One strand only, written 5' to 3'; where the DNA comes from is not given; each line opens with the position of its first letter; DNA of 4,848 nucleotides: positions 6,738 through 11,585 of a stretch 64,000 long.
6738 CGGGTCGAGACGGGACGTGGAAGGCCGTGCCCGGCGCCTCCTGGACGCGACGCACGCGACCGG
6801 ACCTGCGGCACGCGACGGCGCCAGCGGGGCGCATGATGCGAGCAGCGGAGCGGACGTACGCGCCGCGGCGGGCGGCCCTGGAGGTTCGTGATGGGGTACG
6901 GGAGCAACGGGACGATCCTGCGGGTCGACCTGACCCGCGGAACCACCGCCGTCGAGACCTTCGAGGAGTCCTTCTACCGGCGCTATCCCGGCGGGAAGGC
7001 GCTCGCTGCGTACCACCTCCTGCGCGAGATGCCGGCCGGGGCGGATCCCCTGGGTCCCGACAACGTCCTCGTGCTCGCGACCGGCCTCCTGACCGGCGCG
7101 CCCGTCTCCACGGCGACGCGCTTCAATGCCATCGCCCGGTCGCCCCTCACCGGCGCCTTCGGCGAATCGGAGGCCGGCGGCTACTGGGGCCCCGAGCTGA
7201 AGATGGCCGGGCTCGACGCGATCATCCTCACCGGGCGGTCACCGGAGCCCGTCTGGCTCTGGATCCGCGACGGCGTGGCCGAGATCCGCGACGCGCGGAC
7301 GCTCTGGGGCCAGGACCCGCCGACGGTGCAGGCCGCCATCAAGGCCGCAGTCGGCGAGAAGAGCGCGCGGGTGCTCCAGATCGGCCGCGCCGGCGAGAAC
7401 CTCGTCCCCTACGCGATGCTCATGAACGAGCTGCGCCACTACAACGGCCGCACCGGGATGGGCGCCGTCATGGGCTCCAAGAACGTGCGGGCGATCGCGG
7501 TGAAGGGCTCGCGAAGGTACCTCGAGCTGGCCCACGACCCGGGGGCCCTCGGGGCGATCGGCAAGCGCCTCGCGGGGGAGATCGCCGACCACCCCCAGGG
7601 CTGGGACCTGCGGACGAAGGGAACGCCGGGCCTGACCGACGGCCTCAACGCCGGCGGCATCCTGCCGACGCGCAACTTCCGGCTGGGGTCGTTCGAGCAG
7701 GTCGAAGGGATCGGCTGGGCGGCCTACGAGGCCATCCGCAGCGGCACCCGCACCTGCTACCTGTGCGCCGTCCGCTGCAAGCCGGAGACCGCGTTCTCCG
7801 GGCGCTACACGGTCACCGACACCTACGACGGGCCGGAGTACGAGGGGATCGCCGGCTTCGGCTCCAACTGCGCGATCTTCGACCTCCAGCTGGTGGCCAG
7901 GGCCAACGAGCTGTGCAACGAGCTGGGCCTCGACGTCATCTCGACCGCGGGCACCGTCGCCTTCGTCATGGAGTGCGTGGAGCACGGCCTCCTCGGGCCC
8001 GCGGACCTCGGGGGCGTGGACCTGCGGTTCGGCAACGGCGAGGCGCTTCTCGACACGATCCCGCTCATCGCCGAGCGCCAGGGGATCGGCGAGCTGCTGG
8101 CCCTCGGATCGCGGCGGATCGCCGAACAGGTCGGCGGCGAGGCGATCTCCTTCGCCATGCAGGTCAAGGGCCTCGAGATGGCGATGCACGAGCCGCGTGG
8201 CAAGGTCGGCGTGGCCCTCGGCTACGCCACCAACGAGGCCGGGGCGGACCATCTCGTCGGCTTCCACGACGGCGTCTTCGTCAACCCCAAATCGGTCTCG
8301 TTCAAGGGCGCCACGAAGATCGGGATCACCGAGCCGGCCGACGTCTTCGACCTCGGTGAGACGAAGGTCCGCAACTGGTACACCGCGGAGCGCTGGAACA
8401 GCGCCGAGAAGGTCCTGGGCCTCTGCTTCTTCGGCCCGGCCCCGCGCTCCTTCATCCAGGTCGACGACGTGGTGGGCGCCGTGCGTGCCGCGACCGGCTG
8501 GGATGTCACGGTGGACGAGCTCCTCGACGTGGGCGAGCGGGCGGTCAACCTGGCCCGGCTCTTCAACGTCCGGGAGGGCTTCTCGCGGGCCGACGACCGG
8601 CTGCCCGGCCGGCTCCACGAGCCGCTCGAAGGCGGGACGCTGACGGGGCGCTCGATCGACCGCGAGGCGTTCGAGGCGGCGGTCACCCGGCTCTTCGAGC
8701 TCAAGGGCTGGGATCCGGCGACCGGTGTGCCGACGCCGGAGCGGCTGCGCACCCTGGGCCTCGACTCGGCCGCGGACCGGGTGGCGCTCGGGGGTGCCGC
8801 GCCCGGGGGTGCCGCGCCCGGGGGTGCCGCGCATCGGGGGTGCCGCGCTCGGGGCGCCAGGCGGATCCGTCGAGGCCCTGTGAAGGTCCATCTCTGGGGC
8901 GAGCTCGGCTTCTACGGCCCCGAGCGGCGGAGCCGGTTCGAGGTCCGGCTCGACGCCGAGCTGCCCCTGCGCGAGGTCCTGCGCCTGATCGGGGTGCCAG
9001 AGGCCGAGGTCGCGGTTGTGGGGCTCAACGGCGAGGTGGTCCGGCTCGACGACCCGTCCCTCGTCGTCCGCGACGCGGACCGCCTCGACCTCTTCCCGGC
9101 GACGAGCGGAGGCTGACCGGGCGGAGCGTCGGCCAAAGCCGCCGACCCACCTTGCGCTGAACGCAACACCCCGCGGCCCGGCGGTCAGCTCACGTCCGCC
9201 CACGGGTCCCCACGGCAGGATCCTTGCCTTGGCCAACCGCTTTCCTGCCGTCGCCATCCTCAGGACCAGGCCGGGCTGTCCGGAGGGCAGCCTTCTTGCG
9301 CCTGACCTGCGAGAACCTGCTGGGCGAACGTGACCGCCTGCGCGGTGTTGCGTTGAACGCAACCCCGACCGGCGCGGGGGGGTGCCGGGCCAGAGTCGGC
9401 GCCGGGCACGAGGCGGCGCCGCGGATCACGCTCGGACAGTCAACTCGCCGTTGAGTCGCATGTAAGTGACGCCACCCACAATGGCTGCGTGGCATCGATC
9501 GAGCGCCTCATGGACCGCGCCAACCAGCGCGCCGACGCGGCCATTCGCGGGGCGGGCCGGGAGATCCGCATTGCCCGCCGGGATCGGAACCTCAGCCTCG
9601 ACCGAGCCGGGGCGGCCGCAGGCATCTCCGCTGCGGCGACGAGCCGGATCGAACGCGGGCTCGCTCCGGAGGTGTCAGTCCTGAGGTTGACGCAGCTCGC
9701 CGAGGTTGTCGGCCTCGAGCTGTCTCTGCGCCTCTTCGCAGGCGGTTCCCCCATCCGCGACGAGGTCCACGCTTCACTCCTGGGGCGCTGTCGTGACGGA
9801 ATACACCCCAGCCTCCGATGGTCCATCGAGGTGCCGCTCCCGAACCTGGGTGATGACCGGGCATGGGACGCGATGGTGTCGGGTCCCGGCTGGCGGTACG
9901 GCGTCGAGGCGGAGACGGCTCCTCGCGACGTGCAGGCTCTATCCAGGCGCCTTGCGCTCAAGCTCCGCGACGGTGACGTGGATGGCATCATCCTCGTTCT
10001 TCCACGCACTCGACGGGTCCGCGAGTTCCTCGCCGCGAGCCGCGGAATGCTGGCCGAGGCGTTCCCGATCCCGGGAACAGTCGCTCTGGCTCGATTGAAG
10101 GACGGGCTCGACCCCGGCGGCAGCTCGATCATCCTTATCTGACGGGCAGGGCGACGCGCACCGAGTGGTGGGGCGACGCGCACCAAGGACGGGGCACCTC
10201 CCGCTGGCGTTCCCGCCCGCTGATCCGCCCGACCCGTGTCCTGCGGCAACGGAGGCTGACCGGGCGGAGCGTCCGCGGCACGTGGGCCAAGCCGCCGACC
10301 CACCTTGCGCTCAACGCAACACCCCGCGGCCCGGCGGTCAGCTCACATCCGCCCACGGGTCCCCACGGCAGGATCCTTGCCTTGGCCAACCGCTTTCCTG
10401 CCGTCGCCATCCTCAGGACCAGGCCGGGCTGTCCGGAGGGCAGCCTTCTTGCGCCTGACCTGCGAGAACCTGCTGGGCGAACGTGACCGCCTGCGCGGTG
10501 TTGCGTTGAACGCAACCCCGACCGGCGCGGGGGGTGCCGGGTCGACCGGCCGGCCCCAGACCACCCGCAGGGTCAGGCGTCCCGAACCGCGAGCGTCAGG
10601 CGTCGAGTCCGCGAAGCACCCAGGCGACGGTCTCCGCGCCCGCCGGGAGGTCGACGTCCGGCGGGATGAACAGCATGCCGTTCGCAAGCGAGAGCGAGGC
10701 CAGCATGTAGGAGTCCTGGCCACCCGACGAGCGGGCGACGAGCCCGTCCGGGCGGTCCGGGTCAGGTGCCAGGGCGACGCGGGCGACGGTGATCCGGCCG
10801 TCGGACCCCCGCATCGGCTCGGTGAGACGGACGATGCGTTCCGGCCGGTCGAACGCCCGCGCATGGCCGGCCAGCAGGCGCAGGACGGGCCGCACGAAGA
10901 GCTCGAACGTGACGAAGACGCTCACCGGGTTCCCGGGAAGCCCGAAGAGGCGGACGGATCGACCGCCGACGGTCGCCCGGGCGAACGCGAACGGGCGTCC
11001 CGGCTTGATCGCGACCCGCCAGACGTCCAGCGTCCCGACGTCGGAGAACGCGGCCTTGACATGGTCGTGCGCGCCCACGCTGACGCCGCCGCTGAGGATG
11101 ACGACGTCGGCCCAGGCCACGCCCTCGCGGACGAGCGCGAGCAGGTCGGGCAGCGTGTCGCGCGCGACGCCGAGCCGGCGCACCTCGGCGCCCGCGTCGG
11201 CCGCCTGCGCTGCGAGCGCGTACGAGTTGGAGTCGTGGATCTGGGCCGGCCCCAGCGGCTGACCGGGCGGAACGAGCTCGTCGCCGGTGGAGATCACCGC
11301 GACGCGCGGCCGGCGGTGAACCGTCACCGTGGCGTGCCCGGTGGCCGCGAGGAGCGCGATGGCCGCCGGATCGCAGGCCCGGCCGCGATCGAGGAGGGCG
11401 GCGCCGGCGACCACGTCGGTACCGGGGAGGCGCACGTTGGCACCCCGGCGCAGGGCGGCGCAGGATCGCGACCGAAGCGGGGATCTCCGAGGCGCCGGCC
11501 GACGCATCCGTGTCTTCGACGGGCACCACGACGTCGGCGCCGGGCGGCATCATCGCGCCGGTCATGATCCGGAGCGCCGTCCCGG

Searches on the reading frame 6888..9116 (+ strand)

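Call 54: search_protein_families(library=pfam, proteins=[window:6888-9116:+], max_evalue=0.001)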
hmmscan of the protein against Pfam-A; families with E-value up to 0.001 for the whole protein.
window:6888-9116:+ (742 aa): 3 families
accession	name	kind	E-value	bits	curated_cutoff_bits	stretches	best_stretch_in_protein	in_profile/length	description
PF01314.23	AFOR_C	-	1.3e-115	387.1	27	1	225-625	3-385/385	Aldehyde ferredoxin oxidoreductase, domains 2 & 3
PF02730.20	AFOR_N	-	2.2e-71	240.1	29.8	1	8-207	1-198/199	Aldehyde ferredoxin oxidoreductase, N-terminal domain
PF02597.26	ThiS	-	8.2e-05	23.5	22.5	1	685-742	15-76/76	ThiS family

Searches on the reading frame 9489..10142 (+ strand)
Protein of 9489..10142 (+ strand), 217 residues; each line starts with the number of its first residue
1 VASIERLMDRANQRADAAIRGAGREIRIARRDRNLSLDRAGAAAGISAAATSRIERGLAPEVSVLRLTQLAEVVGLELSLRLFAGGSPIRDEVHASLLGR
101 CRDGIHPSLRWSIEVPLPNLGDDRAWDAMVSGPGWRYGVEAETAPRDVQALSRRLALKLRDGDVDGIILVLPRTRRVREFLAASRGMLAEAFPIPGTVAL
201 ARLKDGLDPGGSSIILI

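Call 70: search_protein_families(library=pfam, proteins=[window:9489-10142:+], max_evalue=0.001)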
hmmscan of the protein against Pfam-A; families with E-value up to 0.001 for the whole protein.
window:9489-10142:+ (217 aa): 2 families
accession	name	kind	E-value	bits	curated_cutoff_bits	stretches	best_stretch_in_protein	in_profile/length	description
PF13560.12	HTH_31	-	3.2e-07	31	27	1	23-81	3-61/64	Helix-turn-helix domain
PF01381.28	HTH_3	-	7.1e-05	23.2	23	1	26-78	1-52/55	Helix-turn-helix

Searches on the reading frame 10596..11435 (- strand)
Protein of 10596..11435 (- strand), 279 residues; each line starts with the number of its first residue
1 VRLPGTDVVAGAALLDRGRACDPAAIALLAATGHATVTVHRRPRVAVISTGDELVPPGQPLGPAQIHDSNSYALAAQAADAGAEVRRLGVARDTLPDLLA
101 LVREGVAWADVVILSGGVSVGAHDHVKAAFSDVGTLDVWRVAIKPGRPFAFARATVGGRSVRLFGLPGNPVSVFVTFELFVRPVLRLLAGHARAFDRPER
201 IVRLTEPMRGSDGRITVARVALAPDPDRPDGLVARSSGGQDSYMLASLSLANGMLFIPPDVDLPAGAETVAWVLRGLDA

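Call 54: search_protein_families(library=pfam, proteins=[window:10596-11435:-], max_evalue=0.001)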
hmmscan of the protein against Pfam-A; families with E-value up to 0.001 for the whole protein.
window:10596-11435:- (279 aa): 3 families
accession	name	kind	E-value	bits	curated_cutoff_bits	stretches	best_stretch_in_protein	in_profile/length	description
PF00994.29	MoCF_biosynth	-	1.4e-31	109.5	26.6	1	46-186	1-143/144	Probable molybdopterin binding domain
PF03454.20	MoeA_C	-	8.7e-10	39.1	22.1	1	202-268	2-66/72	MoeA C-terminal region (domain IV)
PF03453.22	MoeA_N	-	0.00073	19.7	30.8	0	2-33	129-160/160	MoeA N-terminal region (domain I and II)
